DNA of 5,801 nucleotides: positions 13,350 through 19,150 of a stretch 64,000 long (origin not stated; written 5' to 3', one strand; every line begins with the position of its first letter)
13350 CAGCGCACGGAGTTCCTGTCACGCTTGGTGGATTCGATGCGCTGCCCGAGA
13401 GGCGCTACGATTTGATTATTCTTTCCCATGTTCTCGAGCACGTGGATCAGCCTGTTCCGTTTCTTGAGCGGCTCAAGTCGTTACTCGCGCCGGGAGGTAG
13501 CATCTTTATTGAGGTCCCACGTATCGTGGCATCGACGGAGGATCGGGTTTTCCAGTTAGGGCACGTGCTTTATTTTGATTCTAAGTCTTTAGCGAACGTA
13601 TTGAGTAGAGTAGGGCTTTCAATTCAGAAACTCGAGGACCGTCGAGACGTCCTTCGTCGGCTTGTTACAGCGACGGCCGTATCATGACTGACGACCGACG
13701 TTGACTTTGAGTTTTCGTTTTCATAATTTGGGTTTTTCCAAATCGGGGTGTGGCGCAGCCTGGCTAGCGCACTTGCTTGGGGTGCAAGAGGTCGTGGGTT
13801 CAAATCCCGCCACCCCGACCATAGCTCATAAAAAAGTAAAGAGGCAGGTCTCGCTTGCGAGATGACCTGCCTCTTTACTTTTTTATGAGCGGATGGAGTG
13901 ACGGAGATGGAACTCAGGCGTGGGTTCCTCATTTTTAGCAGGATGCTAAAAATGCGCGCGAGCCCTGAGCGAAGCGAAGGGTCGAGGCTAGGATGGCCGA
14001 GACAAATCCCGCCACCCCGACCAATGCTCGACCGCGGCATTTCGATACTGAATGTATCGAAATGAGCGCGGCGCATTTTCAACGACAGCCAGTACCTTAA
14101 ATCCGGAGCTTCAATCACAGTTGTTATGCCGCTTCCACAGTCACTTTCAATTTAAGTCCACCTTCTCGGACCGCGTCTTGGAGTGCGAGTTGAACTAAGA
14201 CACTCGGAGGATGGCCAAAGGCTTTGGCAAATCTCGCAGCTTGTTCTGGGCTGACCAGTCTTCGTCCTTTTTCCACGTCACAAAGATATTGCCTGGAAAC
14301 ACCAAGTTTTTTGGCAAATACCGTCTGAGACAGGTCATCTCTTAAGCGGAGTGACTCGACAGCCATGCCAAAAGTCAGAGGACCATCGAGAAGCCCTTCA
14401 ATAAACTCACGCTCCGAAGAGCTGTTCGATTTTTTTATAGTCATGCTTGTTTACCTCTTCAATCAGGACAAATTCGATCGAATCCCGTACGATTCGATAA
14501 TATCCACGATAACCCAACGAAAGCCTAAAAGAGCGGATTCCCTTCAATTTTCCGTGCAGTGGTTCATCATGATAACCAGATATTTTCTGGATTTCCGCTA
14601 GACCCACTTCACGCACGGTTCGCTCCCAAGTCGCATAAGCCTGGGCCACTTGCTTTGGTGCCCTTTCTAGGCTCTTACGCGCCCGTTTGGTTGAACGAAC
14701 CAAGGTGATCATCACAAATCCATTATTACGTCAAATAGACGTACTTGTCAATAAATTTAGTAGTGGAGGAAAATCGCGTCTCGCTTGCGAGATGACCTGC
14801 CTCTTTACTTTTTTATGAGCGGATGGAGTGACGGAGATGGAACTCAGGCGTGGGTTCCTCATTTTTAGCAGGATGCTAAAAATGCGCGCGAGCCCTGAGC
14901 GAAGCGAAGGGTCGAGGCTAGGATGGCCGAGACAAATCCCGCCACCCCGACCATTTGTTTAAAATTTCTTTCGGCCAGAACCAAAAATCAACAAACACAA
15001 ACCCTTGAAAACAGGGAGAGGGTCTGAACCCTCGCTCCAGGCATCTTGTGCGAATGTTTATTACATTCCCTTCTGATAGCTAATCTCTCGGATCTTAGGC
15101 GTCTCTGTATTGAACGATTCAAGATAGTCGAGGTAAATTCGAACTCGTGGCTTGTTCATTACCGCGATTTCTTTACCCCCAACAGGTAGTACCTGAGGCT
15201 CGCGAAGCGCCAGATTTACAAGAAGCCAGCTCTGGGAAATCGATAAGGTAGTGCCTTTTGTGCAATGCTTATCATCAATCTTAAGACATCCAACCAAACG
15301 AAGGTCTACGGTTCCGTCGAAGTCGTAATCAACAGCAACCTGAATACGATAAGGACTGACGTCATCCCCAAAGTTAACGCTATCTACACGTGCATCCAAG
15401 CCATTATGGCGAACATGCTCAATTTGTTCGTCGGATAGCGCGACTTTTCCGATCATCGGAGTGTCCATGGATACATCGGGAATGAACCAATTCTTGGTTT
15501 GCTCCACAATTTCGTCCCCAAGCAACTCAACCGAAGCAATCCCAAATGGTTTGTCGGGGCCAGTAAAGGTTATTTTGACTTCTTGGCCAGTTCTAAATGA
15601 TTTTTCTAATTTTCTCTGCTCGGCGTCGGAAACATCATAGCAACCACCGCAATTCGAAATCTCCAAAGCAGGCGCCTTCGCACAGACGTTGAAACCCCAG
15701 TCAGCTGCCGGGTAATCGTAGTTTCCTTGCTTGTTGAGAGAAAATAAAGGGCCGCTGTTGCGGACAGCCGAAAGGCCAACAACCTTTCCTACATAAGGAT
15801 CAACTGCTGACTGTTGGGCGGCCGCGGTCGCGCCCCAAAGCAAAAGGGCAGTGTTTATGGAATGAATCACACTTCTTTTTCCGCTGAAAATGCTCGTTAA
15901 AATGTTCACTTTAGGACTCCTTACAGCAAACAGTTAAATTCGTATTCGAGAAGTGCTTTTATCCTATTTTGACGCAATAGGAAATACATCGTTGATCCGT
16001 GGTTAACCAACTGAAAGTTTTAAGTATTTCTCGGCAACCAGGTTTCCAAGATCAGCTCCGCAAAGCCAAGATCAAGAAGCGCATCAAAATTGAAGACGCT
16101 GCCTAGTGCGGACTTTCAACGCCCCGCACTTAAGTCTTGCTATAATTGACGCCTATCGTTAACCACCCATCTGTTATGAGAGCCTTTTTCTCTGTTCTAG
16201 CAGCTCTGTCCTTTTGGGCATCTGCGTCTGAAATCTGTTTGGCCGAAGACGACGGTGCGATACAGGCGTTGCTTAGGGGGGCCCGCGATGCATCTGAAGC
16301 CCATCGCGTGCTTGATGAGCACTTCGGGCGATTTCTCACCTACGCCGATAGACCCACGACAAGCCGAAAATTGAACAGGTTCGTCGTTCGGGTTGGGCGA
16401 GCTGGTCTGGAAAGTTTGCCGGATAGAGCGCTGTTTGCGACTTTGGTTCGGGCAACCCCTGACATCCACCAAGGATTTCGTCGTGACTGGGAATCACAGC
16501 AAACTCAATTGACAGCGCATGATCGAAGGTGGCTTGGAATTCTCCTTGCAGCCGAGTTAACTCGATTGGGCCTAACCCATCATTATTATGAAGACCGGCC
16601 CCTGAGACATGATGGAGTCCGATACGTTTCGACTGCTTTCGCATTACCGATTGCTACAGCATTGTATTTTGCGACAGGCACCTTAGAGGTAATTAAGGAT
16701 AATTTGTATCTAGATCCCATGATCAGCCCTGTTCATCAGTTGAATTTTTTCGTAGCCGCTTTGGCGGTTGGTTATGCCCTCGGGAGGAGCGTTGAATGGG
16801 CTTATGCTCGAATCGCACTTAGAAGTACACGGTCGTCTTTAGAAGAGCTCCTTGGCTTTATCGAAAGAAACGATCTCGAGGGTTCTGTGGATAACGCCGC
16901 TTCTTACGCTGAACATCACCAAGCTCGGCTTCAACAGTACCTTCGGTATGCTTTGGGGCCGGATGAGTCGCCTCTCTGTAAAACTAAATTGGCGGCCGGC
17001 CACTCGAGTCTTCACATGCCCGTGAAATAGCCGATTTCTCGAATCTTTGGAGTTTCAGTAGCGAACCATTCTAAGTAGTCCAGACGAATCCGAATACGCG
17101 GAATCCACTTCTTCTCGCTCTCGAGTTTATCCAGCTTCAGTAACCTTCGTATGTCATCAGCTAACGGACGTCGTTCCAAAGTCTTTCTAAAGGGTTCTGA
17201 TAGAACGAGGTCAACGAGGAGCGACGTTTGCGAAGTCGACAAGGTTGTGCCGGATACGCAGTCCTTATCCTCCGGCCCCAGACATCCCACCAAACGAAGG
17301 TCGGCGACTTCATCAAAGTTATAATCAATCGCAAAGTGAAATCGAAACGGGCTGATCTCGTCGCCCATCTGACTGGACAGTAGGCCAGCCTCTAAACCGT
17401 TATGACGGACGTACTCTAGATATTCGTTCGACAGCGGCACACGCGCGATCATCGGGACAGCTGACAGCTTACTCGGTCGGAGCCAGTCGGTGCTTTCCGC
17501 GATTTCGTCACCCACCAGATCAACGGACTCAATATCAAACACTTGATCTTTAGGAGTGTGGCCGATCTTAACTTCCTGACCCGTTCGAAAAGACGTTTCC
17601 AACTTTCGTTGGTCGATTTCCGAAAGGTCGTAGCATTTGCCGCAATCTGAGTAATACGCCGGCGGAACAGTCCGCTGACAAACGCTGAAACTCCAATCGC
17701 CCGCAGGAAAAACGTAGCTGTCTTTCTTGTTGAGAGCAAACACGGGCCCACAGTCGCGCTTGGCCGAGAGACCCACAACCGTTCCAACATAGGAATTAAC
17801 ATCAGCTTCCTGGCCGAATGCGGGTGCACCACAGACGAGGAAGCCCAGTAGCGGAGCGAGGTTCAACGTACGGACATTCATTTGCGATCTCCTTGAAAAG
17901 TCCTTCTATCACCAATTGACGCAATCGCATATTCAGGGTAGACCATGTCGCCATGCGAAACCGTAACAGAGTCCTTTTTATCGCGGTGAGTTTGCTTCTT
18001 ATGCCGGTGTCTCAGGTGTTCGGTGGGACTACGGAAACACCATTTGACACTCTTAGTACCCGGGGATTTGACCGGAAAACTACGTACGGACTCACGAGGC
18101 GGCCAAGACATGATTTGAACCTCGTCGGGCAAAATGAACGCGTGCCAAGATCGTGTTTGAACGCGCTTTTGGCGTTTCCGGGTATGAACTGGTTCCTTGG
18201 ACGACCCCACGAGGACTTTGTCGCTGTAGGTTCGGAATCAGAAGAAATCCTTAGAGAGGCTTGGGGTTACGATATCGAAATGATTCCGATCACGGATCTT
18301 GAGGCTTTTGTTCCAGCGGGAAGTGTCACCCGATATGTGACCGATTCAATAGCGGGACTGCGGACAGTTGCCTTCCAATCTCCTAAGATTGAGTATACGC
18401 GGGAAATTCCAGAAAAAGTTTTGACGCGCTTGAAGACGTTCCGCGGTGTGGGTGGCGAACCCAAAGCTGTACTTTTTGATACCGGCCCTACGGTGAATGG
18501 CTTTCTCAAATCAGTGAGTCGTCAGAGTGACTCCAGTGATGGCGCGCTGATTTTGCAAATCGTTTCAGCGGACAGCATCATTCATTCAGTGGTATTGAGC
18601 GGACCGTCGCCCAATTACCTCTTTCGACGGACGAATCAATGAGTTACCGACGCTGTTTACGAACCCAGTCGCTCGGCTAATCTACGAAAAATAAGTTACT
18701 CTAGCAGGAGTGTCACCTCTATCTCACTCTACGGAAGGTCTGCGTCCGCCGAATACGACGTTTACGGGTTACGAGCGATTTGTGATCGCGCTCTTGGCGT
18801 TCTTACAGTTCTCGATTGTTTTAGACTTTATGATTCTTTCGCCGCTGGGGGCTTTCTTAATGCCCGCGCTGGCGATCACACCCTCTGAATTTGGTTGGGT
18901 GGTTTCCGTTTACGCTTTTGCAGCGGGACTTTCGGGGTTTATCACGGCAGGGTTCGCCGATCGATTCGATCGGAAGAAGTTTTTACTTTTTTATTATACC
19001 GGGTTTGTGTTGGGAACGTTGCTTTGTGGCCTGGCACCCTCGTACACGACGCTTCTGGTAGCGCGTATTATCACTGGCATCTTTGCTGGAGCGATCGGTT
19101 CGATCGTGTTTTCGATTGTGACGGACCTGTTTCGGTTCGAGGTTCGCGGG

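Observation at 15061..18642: Island of novel secreted proteins downstream of the tRNA-Pro/toxin-antitoxin junction, including a divergently duplicated paralog pair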

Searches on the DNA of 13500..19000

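Call 62: search_rna_families(source=window, start=13500, end=19000, threshold=evalue, max_evalue=1)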
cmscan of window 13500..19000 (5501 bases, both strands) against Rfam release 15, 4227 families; matches with E-value up to 1: 4.
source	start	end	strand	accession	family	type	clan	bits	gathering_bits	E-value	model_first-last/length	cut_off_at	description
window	13744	13818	+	RF00005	tRNA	Gene; tRNA;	CL00001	63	29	2.2e-12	1-71/71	no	tRNA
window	13835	13879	+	RF00976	mir-583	Gene; miRNA;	-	29.2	80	0.0064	1-62/62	no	mir-583 microRNA precursor family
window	13835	13879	-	RF00976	mir-583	Gene; miRNA;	-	29.1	80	0.0064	1-62/62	no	mir-583 microRNA precursor family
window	13828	13886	-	RF04242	mir-5595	Gene; miRNA;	-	24.7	100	0.18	1-72/72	no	mir-5595 microRNA precursor family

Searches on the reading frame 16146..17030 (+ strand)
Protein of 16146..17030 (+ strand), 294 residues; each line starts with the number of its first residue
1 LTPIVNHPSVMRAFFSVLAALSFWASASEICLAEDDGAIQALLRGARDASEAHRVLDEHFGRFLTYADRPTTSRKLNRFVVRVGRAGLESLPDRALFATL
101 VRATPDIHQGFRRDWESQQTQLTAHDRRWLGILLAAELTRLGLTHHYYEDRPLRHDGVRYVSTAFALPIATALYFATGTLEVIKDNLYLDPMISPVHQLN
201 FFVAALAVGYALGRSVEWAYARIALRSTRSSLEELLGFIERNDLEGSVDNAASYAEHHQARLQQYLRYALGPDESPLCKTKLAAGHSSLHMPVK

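Call 5: search_protein_families(library=pfam, proteins=[window:16146-17030:+], max_evalue=0.1)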
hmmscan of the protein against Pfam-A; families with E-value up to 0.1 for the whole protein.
window:16146-17030:+ (294 aa): 0 families

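Call 6: search_protein_families(library=ncbifam, proteins=[window:16146-17030:+], max_evalue=0.1)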
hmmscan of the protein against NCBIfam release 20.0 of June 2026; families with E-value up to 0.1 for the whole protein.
window:16146-17030:+ (294 aa): 0 families

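Call 8: find_homologous_proteins(query=window:16146-17030:+)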
Query window:16146-17030:+ (294 aa): 1 proteins with E <= 0.001 among 7810 candidates.
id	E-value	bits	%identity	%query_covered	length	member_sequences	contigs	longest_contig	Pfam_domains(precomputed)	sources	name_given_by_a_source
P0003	5.9e-185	631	100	97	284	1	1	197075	-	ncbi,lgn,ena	-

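Call 35: search_protein_families(library=phrogs, proteins=[window:16176-17030:+], max_evalue=0.1)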
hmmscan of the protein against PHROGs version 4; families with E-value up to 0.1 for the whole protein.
window:16176-17030:+ (284 aa): 0 families

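Call 36: search_protein_families(library=padloc, proteins=[window:16176-17030:+], max_evalue=0.1)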
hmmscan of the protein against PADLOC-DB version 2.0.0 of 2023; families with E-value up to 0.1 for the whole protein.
window:16176-17030:+ (284 aa): 0 families

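Call 51: predict_structure(protein=window:16176-17030:+)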
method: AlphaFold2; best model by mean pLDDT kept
length: 284 residues; sequences in the alignment: 1
mean_pLDDT: 39.2   pTM: 0.32
mean pLDDT of the five models: 39.2, 35.8, 33.8, 33.0, 32.4
residues with pLDDT >= 90: 0; 70-90: 0; 50-70: 50; < 50: 234
segments of 3 or more residues with pLDDT < 50: 1-34, 36-184, 214-220, 254-284
pLDDT, mean of each block of 10 residues (from residue 1): 28 29 39 45 44 34 36 36 32 33 34 39 44 30 26 34 37 32 47 53 51 48 59 55 52 47 31 28 25
secondary structure, 60 per line:
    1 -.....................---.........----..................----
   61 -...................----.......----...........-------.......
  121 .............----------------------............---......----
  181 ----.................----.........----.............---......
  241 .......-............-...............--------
elements in order: H2-22 H26-34 H39-56 H62-80 H85-91 H96-106 H114-133 H156-167 H171-176 H185-201 H206-214 H219-231 H235-247 H249-260 H262-276
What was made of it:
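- Tried and rejected: A single-sequence run on orf284 gave pLDDT 39 (call 51).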

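Call 71: search_solved_structures(query=window:16176-17030:+, max_evalue=1)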
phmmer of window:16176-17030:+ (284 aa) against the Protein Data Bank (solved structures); distinct sequences matched with E-value up to 1: 0.
